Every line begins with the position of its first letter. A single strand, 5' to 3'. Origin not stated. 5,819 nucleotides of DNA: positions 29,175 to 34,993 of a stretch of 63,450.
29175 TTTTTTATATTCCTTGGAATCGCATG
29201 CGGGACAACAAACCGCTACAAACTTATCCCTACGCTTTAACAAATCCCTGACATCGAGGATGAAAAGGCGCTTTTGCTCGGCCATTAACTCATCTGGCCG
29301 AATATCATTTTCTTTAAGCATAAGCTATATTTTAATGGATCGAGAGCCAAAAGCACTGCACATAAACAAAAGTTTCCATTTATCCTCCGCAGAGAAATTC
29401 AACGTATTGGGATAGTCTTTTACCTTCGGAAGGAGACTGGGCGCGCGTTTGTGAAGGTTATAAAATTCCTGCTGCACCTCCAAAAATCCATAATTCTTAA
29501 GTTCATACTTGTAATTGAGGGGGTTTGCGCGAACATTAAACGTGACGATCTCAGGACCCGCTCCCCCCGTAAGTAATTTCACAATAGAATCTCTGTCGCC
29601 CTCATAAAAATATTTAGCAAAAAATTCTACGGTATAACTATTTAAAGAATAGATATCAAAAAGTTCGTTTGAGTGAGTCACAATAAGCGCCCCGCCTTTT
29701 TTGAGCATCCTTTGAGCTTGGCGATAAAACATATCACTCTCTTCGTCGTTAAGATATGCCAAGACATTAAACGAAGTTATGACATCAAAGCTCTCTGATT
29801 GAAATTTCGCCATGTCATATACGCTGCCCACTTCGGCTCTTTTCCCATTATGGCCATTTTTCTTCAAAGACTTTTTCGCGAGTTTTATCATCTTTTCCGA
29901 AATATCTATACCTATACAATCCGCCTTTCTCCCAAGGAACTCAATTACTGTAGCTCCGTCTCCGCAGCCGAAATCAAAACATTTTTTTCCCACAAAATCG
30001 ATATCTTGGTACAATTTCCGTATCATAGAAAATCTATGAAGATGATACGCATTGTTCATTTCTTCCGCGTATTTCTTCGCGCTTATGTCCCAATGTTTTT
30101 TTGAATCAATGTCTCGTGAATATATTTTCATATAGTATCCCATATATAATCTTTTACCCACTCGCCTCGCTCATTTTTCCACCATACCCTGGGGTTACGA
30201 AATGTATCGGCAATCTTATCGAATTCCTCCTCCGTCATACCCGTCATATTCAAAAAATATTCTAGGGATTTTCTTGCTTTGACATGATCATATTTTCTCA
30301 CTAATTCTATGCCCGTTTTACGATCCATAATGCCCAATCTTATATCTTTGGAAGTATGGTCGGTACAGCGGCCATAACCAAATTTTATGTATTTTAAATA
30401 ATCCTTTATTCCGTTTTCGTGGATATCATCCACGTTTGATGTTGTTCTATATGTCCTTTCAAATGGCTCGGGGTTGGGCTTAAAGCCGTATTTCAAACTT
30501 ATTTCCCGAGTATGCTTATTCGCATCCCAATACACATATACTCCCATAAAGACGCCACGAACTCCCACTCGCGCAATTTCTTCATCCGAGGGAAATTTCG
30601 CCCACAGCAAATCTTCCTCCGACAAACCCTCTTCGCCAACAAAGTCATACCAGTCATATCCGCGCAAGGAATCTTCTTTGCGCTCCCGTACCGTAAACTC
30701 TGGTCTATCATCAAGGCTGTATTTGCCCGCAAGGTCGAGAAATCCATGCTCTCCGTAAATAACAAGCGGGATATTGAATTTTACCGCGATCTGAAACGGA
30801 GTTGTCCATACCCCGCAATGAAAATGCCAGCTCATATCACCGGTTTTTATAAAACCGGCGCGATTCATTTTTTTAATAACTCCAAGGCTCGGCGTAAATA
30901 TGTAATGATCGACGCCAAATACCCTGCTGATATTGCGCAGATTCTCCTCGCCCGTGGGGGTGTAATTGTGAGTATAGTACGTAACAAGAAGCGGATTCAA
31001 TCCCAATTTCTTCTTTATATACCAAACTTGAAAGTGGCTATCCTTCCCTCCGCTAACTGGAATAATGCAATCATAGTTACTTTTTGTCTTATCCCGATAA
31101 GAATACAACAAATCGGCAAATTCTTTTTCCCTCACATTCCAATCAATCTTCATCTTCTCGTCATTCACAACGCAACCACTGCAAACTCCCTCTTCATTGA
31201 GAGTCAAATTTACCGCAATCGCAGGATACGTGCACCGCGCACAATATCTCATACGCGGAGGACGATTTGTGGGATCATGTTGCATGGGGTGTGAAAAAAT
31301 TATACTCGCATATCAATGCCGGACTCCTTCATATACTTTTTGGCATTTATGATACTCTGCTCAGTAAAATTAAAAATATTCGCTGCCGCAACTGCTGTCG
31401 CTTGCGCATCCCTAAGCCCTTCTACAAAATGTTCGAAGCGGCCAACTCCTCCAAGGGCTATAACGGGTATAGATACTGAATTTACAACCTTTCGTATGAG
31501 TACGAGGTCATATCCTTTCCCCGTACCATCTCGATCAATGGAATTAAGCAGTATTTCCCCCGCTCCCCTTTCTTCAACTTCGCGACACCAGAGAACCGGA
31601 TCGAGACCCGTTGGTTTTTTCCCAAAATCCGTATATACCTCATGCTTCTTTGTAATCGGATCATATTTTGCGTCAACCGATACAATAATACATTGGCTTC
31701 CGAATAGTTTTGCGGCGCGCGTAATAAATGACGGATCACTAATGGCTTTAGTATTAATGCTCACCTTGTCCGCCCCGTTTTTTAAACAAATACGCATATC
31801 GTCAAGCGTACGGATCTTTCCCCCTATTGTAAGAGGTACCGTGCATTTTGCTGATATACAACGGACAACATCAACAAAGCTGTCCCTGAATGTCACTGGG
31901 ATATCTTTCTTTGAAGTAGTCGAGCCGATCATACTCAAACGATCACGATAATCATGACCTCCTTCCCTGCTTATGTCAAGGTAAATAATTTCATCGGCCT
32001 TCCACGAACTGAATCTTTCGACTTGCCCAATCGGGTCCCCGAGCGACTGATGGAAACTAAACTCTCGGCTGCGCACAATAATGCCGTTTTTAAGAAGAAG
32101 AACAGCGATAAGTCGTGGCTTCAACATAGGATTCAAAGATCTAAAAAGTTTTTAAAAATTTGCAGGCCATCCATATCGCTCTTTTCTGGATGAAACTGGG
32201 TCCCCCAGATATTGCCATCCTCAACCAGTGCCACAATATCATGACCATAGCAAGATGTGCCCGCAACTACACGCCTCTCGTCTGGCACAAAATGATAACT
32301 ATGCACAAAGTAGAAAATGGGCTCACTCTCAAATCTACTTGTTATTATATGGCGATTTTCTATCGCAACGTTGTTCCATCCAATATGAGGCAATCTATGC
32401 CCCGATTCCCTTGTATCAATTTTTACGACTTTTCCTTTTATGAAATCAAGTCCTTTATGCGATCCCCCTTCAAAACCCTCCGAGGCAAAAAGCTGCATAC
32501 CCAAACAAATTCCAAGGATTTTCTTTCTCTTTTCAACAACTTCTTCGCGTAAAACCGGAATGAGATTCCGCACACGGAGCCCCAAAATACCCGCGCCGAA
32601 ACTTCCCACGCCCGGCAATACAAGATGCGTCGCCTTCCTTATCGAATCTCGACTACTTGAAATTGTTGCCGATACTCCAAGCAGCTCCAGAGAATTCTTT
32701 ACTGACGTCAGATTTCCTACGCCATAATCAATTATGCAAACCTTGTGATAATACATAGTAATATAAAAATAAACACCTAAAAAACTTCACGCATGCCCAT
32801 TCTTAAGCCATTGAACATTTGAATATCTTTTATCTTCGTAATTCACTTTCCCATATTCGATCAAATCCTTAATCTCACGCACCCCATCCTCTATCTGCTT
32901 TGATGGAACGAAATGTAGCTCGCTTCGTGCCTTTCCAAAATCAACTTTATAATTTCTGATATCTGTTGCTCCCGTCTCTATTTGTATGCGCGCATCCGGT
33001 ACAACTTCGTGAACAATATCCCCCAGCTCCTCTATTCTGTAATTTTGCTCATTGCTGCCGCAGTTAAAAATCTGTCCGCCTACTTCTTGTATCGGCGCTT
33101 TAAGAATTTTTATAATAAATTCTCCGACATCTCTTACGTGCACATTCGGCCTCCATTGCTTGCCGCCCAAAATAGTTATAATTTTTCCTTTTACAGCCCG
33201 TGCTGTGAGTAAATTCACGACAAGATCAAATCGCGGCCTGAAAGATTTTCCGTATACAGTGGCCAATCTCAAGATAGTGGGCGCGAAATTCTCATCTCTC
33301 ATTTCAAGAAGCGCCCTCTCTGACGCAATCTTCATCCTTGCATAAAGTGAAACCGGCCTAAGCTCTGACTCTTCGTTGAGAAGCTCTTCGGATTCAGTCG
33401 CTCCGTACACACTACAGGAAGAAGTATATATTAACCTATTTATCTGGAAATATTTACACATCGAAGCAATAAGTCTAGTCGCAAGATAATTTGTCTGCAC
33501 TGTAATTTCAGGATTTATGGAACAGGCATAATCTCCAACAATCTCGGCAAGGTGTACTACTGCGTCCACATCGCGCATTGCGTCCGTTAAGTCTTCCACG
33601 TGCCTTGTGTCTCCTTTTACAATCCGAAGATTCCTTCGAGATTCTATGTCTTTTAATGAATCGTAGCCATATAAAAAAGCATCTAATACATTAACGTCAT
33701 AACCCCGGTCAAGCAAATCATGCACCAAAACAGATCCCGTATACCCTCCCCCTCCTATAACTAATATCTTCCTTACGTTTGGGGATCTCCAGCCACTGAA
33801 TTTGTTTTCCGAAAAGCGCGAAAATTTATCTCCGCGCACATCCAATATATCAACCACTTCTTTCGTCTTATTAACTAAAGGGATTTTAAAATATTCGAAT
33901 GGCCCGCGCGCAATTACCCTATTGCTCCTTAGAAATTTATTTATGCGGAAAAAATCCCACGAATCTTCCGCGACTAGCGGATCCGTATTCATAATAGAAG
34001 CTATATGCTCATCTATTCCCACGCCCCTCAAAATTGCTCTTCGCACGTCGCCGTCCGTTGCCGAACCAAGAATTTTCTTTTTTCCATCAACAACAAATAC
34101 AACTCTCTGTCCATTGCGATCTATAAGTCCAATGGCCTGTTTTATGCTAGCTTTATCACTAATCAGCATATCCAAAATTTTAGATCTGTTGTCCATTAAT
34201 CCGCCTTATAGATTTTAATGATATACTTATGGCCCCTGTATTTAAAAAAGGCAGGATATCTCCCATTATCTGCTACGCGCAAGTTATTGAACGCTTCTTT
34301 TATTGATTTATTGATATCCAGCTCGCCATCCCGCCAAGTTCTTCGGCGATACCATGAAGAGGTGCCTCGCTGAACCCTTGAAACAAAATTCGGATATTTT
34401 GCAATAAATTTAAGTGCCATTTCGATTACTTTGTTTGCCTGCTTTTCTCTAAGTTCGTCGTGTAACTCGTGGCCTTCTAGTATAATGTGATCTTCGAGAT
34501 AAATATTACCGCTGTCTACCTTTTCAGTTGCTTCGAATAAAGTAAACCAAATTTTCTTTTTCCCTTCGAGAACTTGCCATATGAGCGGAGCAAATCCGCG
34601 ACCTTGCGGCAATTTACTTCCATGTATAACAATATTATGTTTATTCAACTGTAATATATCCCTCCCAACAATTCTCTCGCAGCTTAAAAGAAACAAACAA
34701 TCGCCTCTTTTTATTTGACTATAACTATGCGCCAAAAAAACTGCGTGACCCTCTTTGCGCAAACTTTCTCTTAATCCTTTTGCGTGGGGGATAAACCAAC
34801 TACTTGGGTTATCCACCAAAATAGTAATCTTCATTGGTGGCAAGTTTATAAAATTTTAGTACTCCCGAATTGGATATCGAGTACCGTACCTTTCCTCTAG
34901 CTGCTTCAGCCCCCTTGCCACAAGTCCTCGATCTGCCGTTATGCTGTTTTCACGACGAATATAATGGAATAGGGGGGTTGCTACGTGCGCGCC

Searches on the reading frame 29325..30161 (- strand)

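Call 6: search_protein_families(library=pfam, proteins=[window:29325-30161:-], max_evalue=0.001)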
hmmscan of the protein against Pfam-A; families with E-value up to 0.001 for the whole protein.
window:29325-30161:- (278 aa): 14 families
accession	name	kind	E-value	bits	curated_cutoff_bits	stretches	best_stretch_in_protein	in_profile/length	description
PF13847.12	Methyltransf_31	-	1.6e-20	73.7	27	1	58-168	4-119/145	Methyltransferase domain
PF13649.12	Methyltransf_25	-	4.2e-19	69.5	27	1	63-157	3-97/97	Methyltransferase domain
PF08241.18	Methyltransf_11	-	4.2e-19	69.4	21.2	1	63-161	2-95/95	Methyltransferase domain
PF08242.18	Methyltransf_12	-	6.7e-16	59.3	30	1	63-159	2-98/98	Methyltransferase domain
PF13489.12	Methyltransf_23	-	3.8e-13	49.9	27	1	45-166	7-121/164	Methyltransferase domain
PF02353.26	CMAS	-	7.6e-11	42.3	27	1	58-186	63-190/273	Mycolic acid cyclopropane synthetase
PF01209.24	Ubie_methyltran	-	6.2e-10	39.3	20.1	1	28-164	17-154/233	ubiE/COQ5 methyltransferase family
PF05175.20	MTS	-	7.4e-08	32.7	23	1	57-165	31-142/170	Methyltransferase small domain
PF01739.24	CheR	-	1.6e-06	28.2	27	1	122-169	134-181/195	CheR methyltransferase, SAM binding domain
PF06325.19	PrmA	-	2.3e-05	24.5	22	1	54-161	158-258/296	Ribosomal protein L11 methyltransferase (PrmA)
PF03848.20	TehB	-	0.00032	20.6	20.4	1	59-162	32-134/193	Tellurite resistance protein TehB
PF08003.17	Methyltransf_9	-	0.00063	19.2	23.8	1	55-161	113-217/315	Protein of unknown function (DUF1698)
PF05724.17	TPMT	-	0.00084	19.5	26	0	37-162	15-155/218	Thiopurine S-methyltransferase (TPMT)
PF09243.16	Rsm22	-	0.001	19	23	0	35-158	12-135/275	Mitochondrial small ribosomal subunit Rsm22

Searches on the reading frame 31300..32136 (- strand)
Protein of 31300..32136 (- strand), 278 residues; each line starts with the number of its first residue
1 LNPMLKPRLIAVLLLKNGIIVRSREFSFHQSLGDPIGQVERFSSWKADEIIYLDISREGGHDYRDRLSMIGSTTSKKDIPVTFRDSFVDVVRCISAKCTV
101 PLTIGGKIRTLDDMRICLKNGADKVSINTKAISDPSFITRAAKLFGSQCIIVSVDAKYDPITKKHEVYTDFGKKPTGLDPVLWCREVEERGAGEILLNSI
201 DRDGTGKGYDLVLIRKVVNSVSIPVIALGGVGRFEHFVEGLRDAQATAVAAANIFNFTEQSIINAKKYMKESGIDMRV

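Call 6: search_protein_families(library=pfam, proteins=[window:31300-32136:-], max_evalue=0.001)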
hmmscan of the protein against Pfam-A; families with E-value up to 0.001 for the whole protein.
window:31300-32136:- (278 aa): 2 families
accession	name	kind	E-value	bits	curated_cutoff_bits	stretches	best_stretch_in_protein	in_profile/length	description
PF00977.27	His_biosynth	-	2.1e-51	175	23.6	1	86-256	60-223/228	Histidine biosynthesis protein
PF01207.24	Dus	-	6.4e-05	22.7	20.4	0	91-140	176-226/311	Dihydrouridine synthase (Dus)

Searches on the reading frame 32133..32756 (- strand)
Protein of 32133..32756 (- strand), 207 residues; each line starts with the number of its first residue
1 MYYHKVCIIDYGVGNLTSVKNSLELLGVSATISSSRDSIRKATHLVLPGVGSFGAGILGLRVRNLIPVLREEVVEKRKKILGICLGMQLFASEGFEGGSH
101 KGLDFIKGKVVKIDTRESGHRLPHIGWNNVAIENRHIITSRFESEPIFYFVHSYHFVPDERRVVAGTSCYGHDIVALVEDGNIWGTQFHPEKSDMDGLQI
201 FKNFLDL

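Call 6: search_protein_families(library=pfam, proteins=[window:32133-32756:-], max_evalue=0.001)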
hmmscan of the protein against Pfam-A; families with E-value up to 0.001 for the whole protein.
window:32133-32756:- (207 aa): 3 families
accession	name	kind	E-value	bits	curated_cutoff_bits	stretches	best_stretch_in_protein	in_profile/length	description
PF00117.34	GATase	-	2.4e-19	70.2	22.8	1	8-205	2-187/190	Glutamine amidotransferase class-I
PF01174.25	SNO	-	2.6e-06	27.9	27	1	21-204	13-182/188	SNO glutamine amidotransferase family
PF07722.19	Peptidase_C26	-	0.00065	20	20.5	0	69-191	97-219/219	Peptidase C26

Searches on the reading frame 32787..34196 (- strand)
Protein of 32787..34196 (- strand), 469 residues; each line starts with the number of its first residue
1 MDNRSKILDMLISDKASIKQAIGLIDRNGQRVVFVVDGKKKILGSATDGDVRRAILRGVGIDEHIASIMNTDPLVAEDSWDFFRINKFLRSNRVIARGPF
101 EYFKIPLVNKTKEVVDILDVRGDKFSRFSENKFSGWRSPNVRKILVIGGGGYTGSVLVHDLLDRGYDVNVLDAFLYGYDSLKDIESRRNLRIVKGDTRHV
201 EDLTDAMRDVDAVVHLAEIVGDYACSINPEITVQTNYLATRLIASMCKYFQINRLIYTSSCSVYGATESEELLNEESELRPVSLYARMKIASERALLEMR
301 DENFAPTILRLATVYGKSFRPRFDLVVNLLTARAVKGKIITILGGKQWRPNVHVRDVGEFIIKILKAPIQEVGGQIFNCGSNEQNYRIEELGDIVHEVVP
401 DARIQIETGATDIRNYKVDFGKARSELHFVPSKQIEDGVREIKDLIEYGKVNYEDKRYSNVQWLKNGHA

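Call 6: search_protein_families(library=pfam, proteins=[window:32787-34196:-], max_evalue=0.001)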
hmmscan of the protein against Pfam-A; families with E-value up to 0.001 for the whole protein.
window:32787-34196:- (469 aa): 10 families
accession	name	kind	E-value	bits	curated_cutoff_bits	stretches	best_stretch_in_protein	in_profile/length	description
PF01370.27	Epimerase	-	4.2e-44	151.2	20.9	1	144-380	1-240/240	NAD dependent epimerase/dehydratase family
PF01073.25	3Beta_HSD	-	2.5e-23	83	22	1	145-359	1-223/280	3-beta hydroxysteroid dehydrogenase/isomerase family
PF16363.11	GDP_Man_Dehyd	-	6e-23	82.3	27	1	145-441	1-331/332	GDP-mannose 4,6 dehydratase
PF04321.23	RmlD_sub_bind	-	3.3e-17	62.9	27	1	143-387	2-220/287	RmlD substrate binding domain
PF13460.12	NAD_binding_10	-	1.2e-13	51.7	27.2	1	148-315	1-147/184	NAD(P)H-binding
PF07993.18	NAD_binding_4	-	1e-07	31.9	20.1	1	189-351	62-247/258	Male sterility protein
PF02719.21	Polysacc_synt_2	-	1.1e-06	28.5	20.2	1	144-260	1-128/293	Polysaccharide biosynthesis protein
PF05368.20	NmrA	-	7.7e-06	26.2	27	1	142-262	3-109/298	NmrA-like family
PF00571.33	CBS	-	1.1e-05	26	24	1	12-56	12-56/57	CBS domain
PF03435.24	Sacchrp_dh_NADP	-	0.00027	21.7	25.1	1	144-220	1-79/129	Saccharopine dehydrogenase NADP binding domain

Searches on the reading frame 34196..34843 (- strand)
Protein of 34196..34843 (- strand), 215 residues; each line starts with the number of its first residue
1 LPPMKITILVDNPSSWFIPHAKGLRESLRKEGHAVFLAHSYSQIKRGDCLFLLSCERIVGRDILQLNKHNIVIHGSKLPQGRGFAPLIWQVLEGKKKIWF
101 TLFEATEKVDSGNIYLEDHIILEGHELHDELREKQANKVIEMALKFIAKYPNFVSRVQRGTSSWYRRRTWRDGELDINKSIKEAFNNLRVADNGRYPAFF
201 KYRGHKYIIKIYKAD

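Call 6: search_protein_families(library=pfam, proteins=[window:34196-34843:-], max_evalue=0.001)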
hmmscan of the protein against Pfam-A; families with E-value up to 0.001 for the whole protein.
window:34196-34843:- (215 aa): 1 family
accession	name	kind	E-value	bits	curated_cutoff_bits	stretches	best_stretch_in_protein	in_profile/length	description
PF00551.24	Formyl_trans_N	-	1.2e-08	35.4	26.1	1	46-135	79-169/181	Formyl transferase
